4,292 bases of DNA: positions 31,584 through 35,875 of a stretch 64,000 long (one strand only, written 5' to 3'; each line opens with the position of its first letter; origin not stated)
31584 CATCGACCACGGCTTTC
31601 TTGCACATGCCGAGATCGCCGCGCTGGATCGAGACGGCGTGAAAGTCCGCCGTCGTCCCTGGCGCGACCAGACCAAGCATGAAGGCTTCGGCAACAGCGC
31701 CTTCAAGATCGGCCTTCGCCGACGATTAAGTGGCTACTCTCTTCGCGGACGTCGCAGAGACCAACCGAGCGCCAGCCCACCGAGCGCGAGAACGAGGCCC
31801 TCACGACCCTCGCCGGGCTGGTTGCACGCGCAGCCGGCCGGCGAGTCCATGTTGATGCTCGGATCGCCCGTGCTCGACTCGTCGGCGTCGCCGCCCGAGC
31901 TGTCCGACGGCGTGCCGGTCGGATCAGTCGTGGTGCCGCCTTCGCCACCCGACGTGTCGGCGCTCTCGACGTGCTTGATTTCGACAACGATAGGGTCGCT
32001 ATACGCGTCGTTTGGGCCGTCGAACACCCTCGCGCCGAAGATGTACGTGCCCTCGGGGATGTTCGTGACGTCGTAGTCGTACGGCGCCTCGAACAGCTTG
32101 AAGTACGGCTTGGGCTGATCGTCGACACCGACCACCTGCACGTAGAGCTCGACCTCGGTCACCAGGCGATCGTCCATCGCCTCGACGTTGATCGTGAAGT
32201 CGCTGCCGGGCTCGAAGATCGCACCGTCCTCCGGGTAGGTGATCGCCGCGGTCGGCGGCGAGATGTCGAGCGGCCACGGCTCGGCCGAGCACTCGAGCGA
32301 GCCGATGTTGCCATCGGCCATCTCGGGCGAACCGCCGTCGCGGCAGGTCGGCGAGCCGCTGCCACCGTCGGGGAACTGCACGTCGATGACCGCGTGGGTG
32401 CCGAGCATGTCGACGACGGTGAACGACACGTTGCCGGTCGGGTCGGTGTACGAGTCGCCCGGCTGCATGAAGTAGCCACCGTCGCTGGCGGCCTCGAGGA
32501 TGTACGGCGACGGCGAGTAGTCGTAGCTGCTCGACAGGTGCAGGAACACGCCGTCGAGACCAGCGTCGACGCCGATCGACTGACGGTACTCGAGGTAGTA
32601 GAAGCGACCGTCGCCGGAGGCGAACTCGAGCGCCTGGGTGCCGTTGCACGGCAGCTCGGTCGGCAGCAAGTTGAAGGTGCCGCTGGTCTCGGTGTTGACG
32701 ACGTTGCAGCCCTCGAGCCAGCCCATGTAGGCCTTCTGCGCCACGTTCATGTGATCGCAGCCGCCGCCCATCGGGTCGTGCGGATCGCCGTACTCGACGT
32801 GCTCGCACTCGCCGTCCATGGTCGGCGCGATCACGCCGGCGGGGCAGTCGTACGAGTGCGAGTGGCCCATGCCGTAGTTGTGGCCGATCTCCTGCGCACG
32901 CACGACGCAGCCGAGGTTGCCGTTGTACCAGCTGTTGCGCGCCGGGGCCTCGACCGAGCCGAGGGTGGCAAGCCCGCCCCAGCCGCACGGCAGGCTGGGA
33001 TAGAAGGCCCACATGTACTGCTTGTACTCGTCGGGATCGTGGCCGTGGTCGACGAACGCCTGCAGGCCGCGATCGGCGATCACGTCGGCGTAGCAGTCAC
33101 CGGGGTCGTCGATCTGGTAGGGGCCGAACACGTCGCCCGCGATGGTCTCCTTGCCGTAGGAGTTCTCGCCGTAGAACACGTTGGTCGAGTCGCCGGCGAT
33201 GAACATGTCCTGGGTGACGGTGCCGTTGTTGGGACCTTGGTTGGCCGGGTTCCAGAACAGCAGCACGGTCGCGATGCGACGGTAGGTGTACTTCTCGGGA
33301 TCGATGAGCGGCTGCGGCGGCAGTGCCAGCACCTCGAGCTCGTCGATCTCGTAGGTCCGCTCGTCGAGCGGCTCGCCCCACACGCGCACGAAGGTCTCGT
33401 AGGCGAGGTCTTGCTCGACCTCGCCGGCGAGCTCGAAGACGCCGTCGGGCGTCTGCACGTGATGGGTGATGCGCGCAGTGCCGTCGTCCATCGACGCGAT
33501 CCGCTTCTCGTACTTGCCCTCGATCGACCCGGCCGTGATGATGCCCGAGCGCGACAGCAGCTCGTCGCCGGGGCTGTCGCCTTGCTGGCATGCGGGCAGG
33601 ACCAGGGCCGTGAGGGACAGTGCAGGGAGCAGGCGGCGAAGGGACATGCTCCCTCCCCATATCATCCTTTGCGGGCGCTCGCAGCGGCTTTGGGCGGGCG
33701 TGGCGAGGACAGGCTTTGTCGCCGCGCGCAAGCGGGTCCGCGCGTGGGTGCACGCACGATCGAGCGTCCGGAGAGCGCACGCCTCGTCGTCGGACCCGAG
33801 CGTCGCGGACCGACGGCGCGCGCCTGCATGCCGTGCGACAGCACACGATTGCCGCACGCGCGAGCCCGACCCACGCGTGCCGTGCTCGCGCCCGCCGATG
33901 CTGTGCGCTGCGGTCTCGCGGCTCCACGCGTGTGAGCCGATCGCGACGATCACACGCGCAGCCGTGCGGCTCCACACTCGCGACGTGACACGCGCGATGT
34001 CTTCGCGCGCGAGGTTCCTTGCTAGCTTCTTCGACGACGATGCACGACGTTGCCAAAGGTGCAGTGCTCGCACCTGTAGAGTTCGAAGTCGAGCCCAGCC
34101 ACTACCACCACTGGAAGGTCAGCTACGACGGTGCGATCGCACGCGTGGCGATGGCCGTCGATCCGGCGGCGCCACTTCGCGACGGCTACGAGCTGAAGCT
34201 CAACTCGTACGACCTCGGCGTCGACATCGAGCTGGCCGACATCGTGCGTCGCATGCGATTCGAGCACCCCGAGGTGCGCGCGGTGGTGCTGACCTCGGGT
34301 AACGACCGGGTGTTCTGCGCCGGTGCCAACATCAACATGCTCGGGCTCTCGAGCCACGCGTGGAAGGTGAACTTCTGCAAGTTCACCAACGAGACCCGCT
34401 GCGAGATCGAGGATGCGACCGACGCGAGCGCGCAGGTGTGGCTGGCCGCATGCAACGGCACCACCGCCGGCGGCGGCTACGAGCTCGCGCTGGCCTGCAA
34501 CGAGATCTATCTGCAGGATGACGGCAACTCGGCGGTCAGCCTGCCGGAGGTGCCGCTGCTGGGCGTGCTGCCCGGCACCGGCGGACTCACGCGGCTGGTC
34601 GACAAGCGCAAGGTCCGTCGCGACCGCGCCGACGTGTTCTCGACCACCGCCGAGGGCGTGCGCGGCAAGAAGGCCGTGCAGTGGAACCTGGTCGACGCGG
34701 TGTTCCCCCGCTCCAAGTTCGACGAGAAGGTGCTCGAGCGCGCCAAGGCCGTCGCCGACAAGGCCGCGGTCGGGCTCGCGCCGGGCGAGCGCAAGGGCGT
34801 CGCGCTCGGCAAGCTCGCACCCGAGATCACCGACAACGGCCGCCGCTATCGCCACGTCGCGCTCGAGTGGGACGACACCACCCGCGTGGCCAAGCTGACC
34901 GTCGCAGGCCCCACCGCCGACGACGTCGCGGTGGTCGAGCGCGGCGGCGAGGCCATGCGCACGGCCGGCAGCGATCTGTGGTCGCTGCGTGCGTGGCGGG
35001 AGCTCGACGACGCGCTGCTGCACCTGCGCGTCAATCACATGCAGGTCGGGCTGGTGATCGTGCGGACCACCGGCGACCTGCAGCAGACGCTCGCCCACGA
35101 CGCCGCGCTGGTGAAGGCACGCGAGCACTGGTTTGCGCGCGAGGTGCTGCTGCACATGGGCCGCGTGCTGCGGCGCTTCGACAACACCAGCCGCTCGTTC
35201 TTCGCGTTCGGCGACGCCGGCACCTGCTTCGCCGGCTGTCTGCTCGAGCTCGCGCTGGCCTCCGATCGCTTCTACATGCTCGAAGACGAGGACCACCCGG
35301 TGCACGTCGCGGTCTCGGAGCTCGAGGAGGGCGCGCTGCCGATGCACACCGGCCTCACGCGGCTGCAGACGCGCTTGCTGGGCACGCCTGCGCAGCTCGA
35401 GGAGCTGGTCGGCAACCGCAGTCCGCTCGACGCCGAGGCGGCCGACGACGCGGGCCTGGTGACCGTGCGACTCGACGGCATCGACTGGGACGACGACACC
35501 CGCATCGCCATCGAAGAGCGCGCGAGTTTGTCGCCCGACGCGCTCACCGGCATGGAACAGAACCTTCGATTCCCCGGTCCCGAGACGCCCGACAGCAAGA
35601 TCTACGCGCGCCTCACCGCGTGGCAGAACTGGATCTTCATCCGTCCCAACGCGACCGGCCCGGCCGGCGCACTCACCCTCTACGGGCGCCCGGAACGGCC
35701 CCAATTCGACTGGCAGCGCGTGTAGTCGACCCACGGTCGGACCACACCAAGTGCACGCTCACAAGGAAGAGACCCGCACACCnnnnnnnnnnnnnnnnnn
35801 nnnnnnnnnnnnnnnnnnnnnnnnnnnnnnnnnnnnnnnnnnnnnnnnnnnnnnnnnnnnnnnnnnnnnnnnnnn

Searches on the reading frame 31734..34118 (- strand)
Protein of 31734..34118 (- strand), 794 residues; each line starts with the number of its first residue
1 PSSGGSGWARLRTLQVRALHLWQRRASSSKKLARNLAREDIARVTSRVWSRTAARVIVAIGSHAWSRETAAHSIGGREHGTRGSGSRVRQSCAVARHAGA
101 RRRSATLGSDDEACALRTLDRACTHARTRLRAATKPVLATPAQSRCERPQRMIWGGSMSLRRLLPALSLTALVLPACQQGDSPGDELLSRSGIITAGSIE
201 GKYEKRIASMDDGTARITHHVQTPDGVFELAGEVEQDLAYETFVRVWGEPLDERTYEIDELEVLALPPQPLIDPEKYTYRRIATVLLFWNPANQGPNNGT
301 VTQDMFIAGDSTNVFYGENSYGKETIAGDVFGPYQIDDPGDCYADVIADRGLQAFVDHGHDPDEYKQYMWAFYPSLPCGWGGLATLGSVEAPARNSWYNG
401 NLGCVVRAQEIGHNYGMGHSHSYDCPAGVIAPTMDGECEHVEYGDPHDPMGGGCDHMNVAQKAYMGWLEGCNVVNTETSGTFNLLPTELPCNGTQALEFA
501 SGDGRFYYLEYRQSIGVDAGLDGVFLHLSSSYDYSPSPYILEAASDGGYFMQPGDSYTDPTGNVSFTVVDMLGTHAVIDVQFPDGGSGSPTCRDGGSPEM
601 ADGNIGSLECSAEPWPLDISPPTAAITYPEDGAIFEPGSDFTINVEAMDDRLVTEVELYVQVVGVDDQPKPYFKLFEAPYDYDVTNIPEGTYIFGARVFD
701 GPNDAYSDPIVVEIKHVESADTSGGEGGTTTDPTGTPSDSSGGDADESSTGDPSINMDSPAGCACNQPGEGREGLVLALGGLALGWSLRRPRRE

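Call 9: search_protein_families(library=pfam, proteins=[window:31734-34118:-], max_evalue=0.01)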
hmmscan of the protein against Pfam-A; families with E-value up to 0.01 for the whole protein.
window:31734-34118:- (794 aa): 2 families
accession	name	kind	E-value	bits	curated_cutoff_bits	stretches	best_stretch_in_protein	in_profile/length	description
PF17957.7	Big_7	-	2.3e-08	35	24.1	1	622-692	1-66/70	Bacterial Ig domain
PF05548.17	Peptidase_M11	-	9.7e-07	28.5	21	1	341-470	84-187/303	Gametolysin peptidase M11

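Call 50: search_protein_families(library=ncbifam, proteins=[window:31734-34073:-], max_evalue=0.01)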
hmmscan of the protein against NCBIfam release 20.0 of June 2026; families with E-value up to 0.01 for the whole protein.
window:31734-34073:- (779 aa): 1 family
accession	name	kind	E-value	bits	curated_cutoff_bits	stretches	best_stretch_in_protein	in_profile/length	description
TIGR03296.1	M6dom_TIGR03296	domain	0.00016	21.7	110.8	0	294-329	28-63/286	M6 family metalloprotease domain-containing protein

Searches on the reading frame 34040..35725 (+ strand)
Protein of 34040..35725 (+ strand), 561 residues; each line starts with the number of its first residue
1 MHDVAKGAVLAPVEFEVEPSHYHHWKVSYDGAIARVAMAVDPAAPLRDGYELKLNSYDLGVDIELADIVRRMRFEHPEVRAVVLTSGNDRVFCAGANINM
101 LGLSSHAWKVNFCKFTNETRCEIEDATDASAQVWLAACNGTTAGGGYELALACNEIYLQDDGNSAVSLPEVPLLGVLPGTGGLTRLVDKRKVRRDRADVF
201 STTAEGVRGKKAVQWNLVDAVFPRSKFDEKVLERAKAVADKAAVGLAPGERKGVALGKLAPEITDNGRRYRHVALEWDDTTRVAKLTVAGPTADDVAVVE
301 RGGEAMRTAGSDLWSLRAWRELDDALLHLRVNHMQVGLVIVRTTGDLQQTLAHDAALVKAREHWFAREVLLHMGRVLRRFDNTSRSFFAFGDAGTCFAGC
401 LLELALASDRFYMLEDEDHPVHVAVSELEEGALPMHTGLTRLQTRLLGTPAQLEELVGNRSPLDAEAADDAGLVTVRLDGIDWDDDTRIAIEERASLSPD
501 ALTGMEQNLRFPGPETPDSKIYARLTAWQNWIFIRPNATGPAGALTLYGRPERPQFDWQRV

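Call 5: search_protein_families(library=ncbifam, proteins=[window:34040-35725:+])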
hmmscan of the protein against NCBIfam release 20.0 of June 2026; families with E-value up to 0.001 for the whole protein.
window:34040-35725:+ (561 aa): 54 families (the best 25 are shown)
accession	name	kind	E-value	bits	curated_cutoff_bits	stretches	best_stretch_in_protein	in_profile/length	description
TIGR03222.1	benzo_boxC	equivalog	8.6e-230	764.1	712.3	1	13-561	1-548/548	2,3-epoxybenzoyl-CoA dihydrolase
NF008363.0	PRK11154.1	equivalog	9.5e-28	96.7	869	1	53-239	27-206/708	fatty acid oxidation complex subunit alpha FadJ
TIGR02440.1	FadJ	equivalog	1.5e-24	86.3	968.45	1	61-242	30-204/699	fatty acid oxidation complex subunit alpha FadJ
NF005803.0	PRK07658.1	equivalog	5.9e-23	81.6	313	1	64-244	32-202/257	enoyl-CoA hydratase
NF005802.0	PRK07657.1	equivalog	7.7e-23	81.3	363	1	55-245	26-206/260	enoyl-CoA hydratase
TIGR02441.1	fa_ox_alpha_mit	equivalog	1.2e-20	73.2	964.65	1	53-222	34-196/737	fatty acid oxidation complex subunit alpha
NF007239.0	PRK09674.1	equivalog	2.6e-19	69.7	371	1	76-246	46-204/257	2,3-dehydroadipyl-CoA hydratase PaaF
NF006566.0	PRK09076.1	subfamily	7.7e-19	68.3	286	1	56-243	27-204/260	enoyl-CoA hydratase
NF042430.2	EnCoAhydt_DpgD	equivalog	9.4e-18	64.6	400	1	54-239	18-198/258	enoyl-CoA-hydratase DpgD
NF004475.0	PRK05809.1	subfamily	1.2e-17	64.3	394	1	75-243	45-204/260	short-chain-enoyl-CoA hydratase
NF006007.0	PRK08138.1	subfamily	6.6e-17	61.7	355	1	55-245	30-207/261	enoyl-CoA hydratase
NF008727.0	PRK11730.1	equivalog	7.8e-17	60.9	870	1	33-239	7-205/717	fatty acid oxidation complex subunit alpha FadB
NF004517.0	PRK05862.1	equivalog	1.6e-16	60.6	396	1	64-241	35-199/257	enoyl-CoA hydratase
NF002936.2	PRK03580.1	equivalog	2.8e-16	59.7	500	1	53-247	22-205/261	crotonobetainyl-CoA hydratase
NF004840.0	PRK06190.1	equivalog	1.1e-15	57.9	253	1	76-241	46-197/260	enoyl-CoA hydratase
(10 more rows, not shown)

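Call 6: search_protein_families(library=pfam, proteins=[window:34040-35725:+])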
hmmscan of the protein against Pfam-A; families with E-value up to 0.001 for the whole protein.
window:34040-35725:+ (561 aa): 2 families
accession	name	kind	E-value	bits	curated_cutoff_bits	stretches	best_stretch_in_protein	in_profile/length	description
PF00378.25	ECH_1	-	4e-24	85.8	27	1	54-242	17-194/251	Enoyl-CoA hydratase/isomerase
PF16113.10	ECH_2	-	3.1e-08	33.9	27.2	1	53-234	11-183/335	Enoyl-CoA hydratase/isomerase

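Call 34: search_solved_structures(query=window:34040-35725:+, show_alignments=1)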
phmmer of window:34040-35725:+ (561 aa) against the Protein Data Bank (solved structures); distinct sequences matched with E-value up to 0.001: 64 (the best 60 are shown).
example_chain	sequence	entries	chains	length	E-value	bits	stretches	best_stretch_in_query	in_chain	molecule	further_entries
2w3p_A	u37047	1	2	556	5.9e-175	585.8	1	9-561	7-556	BENZOYL-COA-DIHYDRODIOL LYASE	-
2ppy_A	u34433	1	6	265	3.5e-27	98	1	53-246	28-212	Enoyl-CoA hydratase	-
5zai_A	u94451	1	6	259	8.4e-20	73.7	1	65-247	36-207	3-hydroxypropionyl-coenzyme A dehydratase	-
6ysv_A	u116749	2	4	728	1e-17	66.8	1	52-237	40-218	Fatty acid oxidation complex subunit alpha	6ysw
8bnu_C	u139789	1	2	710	1.9e-17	65.9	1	63-237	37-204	Fatty acid oxidation complex subunit alpha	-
8bnr_C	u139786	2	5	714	1.9e-17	65.9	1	63-237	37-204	Fatty acid oxidation complex subunit alpha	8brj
3kqf_A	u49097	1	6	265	1.1e-15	60.1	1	50-246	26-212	Enoyl-CoA hydratase/isomerase family protein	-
9ula_A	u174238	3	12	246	1.4e-14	56.4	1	53-248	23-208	Enoyl-CoA hydratase/isomerase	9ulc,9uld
28bq_A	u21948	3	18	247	1.5e-14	56.4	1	53-248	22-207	Enoyl-CoA hydratase/isomerase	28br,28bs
7eum_C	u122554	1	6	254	1.6e-14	56.3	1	53-248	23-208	Enoyl-CoA hydratase/isomerase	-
4fzw_A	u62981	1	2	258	5.7e-14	54.4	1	81-246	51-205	2,3-dehydroadipyl-CoA hydratase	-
3r0o_A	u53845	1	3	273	6.6e-14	54.2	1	67-249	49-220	Carnitinyl-CoA dehydratase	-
5jbw_A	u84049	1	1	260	6.7e-14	54.2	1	53-249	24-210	3-hydroxybutyryl-CoA dehydratase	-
5jbx_A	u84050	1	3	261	6.7e-14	54.2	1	53-249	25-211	3-hydroxybutyryl-CoA dehydratase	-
6dv2_G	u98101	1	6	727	1.7e-13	52.9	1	53-247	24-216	Trifunctional enzyme subunit alpha, mitochondrial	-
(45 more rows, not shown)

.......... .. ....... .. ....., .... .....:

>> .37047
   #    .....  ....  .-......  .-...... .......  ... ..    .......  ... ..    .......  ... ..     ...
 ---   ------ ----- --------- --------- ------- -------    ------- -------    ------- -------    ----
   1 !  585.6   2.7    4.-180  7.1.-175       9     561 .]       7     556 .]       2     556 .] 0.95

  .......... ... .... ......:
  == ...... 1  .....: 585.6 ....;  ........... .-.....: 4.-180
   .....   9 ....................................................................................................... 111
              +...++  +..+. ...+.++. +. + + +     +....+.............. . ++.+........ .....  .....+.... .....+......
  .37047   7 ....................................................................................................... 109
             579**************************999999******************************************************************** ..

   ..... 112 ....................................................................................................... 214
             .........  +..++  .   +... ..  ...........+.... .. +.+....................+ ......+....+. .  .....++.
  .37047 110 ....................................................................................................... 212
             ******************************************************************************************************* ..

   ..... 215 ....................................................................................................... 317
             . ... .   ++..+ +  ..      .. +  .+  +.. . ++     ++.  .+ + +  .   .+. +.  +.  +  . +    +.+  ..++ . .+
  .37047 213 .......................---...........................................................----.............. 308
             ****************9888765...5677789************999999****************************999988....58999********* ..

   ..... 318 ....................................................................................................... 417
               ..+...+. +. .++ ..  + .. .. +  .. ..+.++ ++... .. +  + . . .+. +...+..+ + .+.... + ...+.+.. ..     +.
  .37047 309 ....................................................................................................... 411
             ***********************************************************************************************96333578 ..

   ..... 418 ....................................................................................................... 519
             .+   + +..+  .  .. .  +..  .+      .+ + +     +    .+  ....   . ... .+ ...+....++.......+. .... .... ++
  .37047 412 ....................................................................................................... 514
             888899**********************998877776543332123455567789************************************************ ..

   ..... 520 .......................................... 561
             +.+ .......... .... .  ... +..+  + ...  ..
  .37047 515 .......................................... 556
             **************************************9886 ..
